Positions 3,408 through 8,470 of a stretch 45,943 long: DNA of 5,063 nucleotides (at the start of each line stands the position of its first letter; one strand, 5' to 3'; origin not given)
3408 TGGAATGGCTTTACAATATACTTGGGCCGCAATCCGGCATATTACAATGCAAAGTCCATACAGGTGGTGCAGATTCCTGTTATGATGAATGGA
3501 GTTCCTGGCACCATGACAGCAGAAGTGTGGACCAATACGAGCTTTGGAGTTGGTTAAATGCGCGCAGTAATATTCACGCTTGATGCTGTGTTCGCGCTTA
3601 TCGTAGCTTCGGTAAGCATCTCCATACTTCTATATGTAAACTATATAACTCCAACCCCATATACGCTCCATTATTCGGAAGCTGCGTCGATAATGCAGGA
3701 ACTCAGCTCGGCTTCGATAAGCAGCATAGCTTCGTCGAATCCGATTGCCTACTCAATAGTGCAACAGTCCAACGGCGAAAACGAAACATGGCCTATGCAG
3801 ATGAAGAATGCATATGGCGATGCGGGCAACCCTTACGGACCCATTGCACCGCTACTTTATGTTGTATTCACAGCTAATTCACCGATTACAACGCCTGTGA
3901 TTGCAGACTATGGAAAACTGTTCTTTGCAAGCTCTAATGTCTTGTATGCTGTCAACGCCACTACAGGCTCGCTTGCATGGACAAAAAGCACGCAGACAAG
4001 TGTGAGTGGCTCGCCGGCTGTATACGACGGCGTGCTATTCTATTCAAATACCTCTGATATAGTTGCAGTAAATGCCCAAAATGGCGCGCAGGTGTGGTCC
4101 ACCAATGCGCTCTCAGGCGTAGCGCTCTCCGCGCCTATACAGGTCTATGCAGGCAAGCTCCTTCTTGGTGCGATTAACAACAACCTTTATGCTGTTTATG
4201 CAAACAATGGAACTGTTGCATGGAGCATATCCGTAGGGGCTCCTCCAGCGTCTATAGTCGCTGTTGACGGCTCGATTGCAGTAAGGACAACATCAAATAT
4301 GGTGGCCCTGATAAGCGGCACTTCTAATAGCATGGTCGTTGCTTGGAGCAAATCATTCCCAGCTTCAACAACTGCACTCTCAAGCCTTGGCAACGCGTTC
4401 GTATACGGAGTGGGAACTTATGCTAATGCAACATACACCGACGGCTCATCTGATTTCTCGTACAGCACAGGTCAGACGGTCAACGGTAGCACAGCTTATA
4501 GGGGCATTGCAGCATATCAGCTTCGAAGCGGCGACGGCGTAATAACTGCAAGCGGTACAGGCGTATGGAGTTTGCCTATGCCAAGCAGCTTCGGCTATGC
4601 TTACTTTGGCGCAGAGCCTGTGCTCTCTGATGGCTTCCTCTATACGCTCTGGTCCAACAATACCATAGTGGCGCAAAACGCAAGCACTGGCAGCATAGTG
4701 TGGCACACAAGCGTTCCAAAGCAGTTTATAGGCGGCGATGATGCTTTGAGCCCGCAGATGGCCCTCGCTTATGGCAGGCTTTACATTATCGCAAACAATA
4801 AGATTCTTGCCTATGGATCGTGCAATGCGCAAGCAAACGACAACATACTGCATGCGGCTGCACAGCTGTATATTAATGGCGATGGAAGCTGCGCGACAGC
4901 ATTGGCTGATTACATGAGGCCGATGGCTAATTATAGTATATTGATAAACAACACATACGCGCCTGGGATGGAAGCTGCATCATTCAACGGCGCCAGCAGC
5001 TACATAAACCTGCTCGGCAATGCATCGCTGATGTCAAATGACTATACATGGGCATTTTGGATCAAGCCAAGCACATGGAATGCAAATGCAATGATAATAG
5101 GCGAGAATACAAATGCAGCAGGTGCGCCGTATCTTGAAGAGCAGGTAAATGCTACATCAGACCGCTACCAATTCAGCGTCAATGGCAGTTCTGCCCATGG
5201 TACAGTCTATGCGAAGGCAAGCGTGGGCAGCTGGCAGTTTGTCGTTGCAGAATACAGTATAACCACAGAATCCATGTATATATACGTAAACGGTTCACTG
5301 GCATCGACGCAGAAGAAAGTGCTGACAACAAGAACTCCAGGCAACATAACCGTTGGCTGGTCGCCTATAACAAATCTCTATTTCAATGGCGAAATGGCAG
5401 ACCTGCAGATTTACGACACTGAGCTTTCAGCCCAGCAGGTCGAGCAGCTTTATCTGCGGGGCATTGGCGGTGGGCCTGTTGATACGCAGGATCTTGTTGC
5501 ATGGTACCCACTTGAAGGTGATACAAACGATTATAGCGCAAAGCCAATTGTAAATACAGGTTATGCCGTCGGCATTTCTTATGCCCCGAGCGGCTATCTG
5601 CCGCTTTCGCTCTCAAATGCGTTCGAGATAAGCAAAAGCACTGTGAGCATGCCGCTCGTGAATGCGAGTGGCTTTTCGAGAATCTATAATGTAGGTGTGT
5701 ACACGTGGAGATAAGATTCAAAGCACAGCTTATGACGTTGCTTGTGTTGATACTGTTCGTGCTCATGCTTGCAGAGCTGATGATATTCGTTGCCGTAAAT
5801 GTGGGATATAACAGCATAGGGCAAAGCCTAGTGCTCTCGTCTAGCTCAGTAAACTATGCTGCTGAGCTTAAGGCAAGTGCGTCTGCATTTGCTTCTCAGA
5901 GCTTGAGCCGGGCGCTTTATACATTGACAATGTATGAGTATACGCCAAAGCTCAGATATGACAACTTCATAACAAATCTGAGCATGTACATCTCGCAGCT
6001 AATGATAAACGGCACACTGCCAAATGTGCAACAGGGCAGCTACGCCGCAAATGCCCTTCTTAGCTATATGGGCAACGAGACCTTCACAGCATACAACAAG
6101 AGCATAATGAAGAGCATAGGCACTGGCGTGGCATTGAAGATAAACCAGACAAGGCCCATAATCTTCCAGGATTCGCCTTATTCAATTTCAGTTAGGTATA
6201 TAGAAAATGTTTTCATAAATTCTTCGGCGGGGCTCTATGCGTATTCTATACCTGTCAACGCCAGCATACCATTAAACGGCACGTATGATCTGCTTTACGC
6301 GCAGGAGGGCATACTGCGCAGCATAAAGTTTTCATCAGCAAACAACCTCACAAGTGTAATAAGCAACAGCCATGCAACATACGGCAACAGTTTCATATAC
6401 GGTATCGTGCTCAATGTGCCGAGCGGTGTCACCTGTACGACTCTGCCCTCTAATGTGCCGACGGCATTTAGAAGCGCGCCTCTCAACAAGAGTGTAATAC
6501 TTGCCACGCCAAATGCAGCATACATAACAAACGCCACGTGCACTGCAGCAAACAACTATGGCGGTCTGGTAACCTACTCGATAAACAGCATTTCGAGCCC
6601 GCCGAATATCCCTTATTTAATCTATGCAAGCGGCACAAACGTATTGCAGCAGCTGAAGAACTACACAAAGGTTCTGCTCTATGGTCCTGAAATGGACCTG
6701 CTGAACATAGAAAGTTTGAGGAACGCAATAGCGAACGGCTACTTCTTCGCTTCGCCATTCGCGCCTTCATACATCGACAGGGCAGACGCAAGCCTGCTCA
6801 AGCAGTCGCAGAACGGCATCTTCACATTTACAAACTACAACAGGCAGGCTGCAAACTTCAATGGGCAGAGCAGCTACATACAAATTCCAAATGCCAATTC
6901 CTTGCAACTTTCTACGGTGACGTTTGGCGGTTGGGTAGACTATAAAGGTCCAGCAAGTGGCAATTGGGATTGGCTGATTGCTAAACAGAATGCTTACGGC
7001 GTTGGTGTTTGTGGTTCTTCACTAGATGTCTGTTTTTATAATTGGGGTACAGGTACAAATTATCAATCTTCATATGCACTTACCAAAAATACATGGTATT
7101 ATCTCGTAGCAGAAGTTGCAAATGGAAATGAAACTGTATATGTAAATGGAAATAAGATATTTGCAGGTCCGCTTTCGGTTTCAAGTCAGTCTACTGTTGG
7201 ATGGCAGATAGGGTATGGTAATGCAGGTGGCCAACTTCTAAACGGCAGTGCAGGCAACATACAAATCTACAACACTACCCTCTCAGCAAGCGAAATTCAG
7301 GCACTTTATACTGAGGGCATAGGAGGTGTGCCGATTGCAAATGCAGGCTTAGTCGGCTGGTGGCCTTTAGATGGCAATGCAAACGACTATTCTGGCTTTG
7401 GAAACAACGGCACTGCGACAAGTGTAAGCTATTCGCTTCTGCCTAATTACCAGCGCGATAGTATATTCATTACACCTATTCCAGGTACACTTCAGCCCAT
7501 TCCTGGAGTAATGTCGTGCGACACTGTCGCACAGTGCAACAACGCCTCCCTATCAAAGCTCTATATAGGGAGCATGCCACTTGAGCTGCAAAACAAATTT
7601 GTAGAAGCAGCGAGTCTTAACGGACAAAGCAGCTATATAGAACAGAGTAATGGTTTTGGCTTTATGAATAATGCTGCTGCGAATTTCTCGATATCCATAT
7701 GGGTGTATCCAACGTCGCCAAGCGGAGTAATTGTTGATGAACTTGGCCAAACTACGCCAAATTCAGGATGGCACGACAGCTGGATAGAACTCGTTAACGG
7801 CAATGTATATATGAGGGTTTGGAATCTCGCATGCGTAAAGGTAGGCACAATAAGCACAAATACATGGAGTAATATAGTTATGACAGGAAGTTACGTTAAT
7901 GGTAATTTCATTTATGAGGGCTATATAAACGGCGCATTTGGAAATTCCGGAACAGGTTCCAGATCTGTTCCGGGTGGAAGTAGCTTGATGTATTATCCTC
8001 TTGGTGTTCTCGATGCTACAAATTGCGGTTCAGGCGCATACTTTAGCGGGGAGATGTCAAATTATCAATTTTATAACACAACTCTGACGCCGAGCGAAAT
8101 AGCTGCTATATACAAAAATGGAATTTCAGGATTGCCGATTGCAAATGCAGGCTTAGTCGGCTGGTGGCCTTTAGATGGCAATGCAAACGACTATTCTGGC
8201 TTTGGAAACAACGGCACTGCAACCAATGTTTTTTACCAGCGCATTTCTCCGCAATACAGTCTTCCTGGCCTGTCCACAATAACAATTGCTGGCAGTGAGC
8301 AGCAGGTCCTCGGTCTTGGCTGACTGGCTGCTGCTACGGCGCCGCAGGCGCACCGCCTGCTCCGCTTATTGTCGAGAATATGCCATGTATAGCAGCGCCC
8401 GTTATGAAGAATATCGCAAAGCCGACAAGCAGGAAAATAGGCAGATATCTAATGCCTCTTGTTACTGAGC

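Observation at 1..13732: Type IV pilus/Tad-like machine facing giant LamG-lectin proteins that carry prepilin-type signal peptides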

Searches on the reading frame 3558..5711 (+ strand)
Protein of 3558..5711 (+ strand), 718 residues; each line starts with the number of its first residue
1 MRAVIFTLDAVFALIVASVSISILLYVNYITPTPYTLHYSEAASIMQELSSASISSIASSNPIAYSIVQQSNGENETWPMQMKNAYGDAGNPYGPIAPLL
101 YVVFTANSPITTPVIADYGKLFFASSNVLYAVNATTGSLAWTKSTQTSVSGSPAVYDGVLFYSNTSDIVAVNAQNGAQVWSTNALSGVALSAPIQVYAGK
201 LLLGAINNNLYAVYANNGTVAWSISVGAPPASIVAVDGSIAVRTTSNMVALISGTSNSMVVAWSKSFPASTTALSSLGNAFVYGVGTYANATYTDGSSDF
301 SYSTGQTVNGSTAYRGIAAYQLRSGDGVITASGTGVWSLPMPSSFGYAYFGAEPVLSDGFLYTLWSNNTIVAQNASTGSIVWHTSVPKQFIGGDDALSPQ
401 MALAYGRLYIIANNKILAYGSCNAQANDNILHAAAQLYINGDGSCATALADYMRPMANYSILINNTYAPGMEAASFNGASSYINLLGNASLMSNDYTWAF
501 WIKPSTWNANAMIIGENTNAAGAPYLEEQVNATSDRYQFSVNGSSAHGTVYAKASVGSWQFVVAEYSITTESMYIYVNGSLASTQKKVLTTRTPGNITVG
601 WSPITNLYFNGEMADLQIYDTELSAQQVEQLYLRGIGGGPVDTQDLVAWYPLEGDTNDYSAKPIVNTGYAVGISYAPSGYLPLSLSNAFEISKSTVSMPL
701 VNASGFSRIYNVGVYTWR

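Call 5: search_protein_families(library=pfam, proteins=[window:3558-5711:+], max_evalue=0.01)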
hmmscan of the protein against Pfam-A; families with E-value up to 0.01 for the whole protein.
window:3558-5711:+ (718 aa): 4 families
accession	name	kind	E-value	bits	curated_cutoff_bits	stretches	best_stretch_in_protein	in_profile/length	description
PF13360.13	PQQ_2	-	3.7e-23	82.8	27.6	2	127-251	3-183/233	Outer membrane protein assembly factor BamB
PF13385.13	Laminin_G_3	-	6e-21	75.6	27.6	1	477-628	1-150/151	Concanavalin A-like lectin/glucanases superfamily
PF13570.13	Beta-prop_ACSF4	-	1.5e-12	48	133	1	126-258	70-206/329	Beta-alanine-activating enzyme, beta-propeller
PF01011.28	PQQ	-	3.1e-08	33.2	26.7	0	144-184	44-85/595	Glucose/ethanol/alcohol dehydrogenase, beta-propeller domain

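Call 18: find_encoding_contigs(protein=window:3558-5711:+, flank=10000, max_places=6)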
Protein window:3558-5711:+ (718 aa): 2 contigs read that carry it; 2 places shown.
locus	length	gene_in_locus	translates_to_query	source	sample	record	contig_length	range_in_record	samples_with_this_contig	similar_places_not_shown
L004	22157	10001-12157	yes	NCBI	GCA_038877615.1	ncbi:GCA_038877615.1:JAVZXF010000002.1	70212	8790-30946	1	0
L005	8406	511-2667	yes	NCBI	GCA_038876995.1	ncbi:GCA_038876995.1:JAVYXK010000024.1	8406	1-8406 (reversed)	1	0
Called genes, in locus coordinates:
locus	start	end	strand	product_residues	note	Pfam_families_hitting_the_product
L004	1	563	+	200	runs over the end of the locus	PF06821:Ser_hydrolase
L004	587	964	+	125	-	PF01641:SelR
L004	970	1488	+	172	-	PF01625:PMSR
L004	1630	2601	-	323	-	PF00293:NUDIX, PF03167:UDG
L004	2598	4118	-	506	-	PF09721:Exosortase_EpsH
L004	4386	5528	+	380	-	PF00571:CBS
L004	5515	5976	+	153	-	-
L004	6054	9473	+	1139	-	PF13385:Laminin_G_3, PF00354:Pentaxin (faint), PF13385:Laminin_G_3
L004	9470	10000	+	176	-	-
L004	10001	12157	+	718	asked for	PF13360:PQQ_2, PF01011:PQQ (faint), PF13570:Beta-prop_ACSF4, PF13385:Laminin_G_3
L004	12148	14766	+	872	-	PF13385:Laminin_G_3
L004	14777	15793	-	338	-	PF00482:T2SSF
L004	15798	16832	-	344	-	PF00482:T2SSF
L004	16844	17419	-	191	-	-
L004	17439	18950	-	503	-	PF00437:T2SSE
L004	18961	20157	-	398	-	-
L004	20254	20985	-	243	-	PF02254:TrkA_N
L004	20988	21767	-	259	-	PF02254:TrkA_N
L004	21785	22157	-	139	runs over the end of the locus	PF02254:TrkA_N, PF13460:NAD_binding_10 (weak)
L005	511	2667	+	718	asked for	PF13360:PQQ_2, PF01011:PQQ (faint), PF13570:Beta-prop_ACSF4, PF13385:Laminin_G_3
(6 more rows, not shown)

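Call 41: search_protein_families(library=pfam, proteins=[L004:5524-5973:+, L004:6054-6650:+, L004:4386-5525:+, L004:2601-4118:-], max_evalue=1)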
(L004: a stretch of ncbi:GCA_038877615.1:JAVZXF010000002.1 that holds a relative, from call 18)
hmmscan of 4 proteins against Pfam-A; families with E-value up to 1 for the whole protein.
L004:5524-5973:+ (150 aa): 0 families

L004:6054-6650:+ (199 aa): 3 families
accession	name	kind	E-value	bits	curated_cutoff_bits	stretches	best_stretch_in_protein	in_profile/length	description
PF13570.13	Beta-prop_ACSF4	-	0.0022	17.9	133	1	97-181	203-287/329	Beta-alanine-activating enzyme, beta-propeller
PF04386.18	SspB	-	0.13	12.8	27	1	160-197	63-101/156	Stringent starvation protein B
PF17089.10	YjbT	-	0.17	12.3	27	1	89-132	21-63/92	Uncharacterised protein family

L004:4386-5525:+ (380 aa): 4 families
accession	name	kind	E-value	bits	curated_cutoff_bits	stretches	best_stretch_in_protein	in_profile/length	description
PF00571.33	CBS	-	5.6e-27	94.3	24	3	207-257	1-52/57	CBS domain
PF14010.12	PEPcase_2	-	0.0066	15.5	25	1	78-174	156-250/493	Phosphoenolpyruvate carboxylase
PF08350.17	FilR1_middle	-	0.011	16.2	27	1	203-272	39-107/128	Methanogenesis regulatory protein FilR1, middle domain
PF22710.1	SNaCT1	-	0.067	13.5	27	1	327-367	139-177/184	Short NACHT-associated C-Terminal domain, family 1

L004:2601-4118:- (506 aa): 1 family
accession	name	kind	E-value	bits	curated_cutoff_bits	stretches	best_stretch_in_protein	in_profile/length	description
PF09721.15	Exosortase_EpsH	-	7.4e-15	55.4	25.7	1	39-276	24-253/254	Transmembrane exosortase (Exosortase_EpsH)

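Call 42: search_protein_families(library=ncbifam, proteins=[L004:5524-5973:+, L004:6054-9470:+, window:3558-5711:+], max_evalue=0.01)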
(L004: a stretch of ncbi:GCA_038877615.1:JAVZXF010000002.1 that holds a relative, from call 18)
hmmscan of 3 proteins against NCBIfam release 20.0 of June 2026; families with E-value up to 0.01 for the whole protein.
L004:5524-5973:+ (150 aa): 0 families

L004:6054-9470:+ (1139 aa): 1 family
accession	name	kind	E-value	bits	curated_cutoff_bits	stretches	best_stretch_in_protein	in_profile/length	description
NF052521.1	TafC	equivalog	2.6e-20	72.9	410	2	158-356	182-366/373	TafC family fimbrial protein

window:3558-5711:+ (718 aa): 7 families
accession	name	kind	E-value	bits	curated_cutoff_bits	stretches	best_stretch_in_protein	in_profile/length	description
TIGR03300.1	assembly_YfgL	equivalog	1.7e-15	56.6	285.2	1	111-249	58-193/377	outer membrane protein assembly factor BamB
NF008351.0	PRK11138.1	equivalog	3.6e-13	48.8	423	1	110-229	112-236/394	outer membrane protein assembly factor BamB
TIGR04528.1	acido_non_PQQ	subfamily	7.3e-09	34.9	650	1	134-235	29-139/493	acido-empty-quinoprotein group A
NF053615.1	SerThrKinAfsKStmc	equivalog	9.4e-09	34.5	1300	1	110-177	737-805/809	protein serine/threonine kinase AfsK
TIGR03075.1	PQQ_enz_alc_DH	subfamily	1.8e-07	30.2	480.05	1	132-234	42-156/530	PQQ-dependent dehydrogenase, methanol/ethanol family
NF052521.1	TafC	equivalog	8.4e-07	28.4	410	1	494-638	216-366/373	TafC family fimbrial protein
NF040673.1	PLuB_PQQ_rpt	exception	1.1e-05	24.6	250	1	200-279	301-382/395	PLuB system PQQ-binding repeat protein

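Call 76: search_solved_structures(query=window:3558-5711:+, max_evalue=0.01)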
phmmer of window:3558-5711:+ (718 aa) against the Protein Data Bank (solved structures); distinct sequences matched with E-value up to 0.01: 35.
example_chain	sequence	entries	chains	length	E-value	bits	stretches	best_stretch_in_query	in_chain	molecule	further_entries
8prj_A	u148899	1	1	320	9.3e-24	87.2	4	101-241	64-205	v31Bagel8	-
7eq5_A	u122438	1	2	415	6.5e-15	58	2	111-231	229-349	Membrane associated protein kinase with beta-propeller domain, pyrrolo-quinoline quinone b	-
7evf_AA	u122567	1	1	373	6.7e-15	58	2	111-238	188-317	PQQ_3 domain-containing protein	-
7dxn_A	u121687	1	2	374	2.3e-13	52.9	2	111-229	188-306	Membrane associated protein kinase with beta-propeller domain, pyrrolo-quinoline quinone b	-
3hxj_A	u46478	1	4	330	3.8e-13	52.2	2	105-224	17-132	Pyrrolo-quinoline quinone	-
8orr_AAA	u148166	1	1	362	2.3e-12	49.6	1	116-228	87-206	Outer membrane protein assembly factor BamB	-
6tjf_A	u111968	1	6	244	3e-12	49.2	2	111-240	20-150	Cake6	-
7nri_B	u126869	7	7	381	1.4e-11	47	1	118-227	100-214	Outer membrane protein assembly factor BamB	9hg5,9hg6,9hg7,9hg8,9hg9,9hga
3q54_A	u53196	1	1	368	1.6e-11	46.8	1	117-227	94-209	Outer membrane assembly lipoprotein YfgL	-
3q7m_A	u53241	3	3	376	1.7e-11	46.7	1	117-227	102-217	Lipoprotein yfgL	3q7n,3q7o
2yh3_A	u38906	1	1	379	1.7e-11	46.7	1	118-227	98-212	LIPOPROTEIN YFGL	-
3prw_A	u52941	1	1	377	1.7e-11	46.7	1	117-227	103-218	Lipoprotein yfgL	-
5ljo_B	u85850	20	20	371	1.9e-11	46.6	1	118-227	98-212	Outer membrane protein assembly factor BamB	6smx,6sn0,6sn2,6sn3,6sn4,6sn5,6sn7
8spr_B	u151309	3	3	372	1.9e-11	46.6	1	118-227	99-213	Outer membrane protein assembly factor BamB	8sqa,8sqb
5ayw_B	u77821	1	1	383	1.9e-11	46.6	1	118-227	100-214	Outer membrane protein assembly factor BamB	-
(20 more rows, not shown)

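Call 77: search_solved_structures(query=L004:6054-9470:+, max_evalue=0.01)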
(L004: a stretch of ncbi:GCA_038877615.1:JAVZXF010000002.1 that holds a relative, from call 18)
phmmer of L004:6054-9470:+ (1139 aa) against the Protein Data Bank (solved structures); distinct sequences matched with E-value up to 0.01: 0.

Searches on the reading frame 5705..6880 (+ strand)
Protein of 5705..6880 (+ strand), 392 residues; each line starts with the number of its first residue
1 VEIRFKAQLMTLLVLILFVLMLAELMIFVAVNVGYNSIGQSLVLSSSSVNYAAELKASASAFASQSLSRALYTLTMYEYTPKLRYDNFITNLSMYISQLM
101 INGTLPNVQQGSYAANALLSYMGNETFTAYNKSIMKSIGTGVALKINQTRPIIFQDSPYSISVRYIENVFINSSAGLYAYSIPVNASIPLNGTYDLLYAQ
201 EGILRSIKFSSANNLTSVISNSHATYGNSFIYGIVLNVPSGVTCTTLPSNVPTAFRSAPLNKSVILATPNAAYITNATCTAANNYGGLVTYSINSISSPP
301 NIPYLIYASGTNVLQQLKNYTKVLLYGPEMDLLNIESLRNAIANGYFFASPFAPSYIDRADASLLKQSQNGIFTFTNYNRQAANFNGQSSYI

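Call 41: search_protein_families(library=pfam, proteins=[window:5705-6850:+], max_evalue=1)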
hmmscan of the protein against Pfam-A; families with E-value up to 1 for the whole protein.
window:5705-6850:+ (382 aa): 0 families

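Call 48: find_homologous_proteins(query=window:5705-6880:+, max_evalue=0.001)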
Query window:5705-6880:+ (392 aa): 7 proteins with E <= 0.001 among 4502 candidates.
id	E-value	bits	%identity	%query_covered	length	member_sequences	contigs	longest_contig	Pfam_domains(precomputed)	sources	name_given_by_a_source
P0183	4.8e-97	343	49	100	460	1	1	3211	-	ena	-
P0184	3.9e-95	337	51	99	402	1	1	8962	-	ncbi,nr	ncbi:Uncharacterised protein [uncultured archaeon]|nr:Uncharacterised protein [uncultured archaeon]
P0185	1.2e-91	326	47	99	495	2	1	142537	-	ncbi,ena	-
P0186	1.8e-81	292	50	89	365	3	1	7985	-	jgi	-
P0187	9.3e-74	267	43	99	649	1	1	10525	PF13385.14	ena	-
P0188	6.9e-63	231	40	96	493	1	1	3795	-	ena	-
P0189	2.4e-16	78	91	11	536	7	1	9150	PF07953.21,PF13385.14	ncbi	ncbi:MAG: LamG domain-containing protein, partial [Candidatus Micrarchaeaceae archaeon]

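Call 67: predict_structure(alignment_id=A3)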
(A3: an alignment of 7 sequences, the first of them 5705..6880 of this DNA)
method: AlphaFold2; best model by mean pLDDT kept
length: 392 residues; sequences in the alignment: 7
mean_pLDDT: 47.9   pTM: 0.41
mean pLDDT of the five models: 47.9, 47.5, 44.7, 43.8, 38.8
residues with pLDDT >= 90: 0; 70-90: 91; 50-70: 73; < 50: 228
segments of 3 or more residues with pLDDT < 50: 31-46, 78-87, 192-392
pLDDT, mean of each block of 10 residues (from residue 1): 61 77 64 39 48 79 80 56 49 70 63 54 73 74 75 64 81 76 78 40 27 25 26 38 38 37 34 32 27 27 31 38 34 29 28 27 26 23 23 25
secondary structure, 60 per line:
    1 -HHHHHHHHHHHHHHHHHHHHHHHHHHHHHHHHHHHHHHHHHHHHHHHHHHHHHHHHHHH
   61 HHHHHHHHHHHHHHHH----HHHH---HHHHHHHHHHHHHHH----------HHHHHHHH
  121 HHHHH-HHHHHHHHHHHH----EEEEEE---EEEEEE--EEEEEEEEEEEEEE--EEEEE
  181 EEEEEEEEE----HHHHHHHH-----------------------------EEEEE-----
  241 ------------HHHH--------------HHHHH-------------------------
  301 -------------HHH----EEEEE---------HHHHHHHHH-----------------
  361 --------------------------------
elements in order: H2-76 H81-84 H88-102 H113-125 H127-138 E143-148 E152-157 E160-173 E176-189 H194-201 E231-235 H253-256 H271-275 E321-325 H335-343

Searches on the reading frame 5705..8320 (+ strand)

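Call 5: search_protein_families(library=pfam, proteins=[window:5705-8320:+], max_evalue=0.01)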
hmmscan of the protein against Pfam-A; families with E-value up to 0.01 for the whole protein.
window:5705-8320:+ (872 aa): 2 families
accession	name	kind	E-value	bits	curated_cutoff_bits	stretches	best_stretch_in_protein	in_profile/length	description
PF13385.13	Laminin_G_3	-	6.7e-25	88.4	27.6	2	386-532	1-151/151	Concanavalin A-like lectin/glucanases superfamily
PF00354.24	Pentaxin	-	0.0028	17.8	25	0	780-820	144-179/194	Pentaxin family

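Call 42: search_protein_families(library=ncbifam, proteins=[window:5705-8320:+], max_evalue=0.01)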
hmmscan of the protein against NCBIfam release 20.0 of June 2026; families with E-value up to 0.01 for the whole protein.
window:5705-8320:+ (872 aa): 1 family
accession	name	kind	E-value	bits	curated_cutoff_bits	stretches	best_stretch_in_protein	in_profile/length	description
NF052521.1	TafC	equivalog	3.5e-06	26.4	410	1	450-541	270-366/373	TafC family fimbrial protein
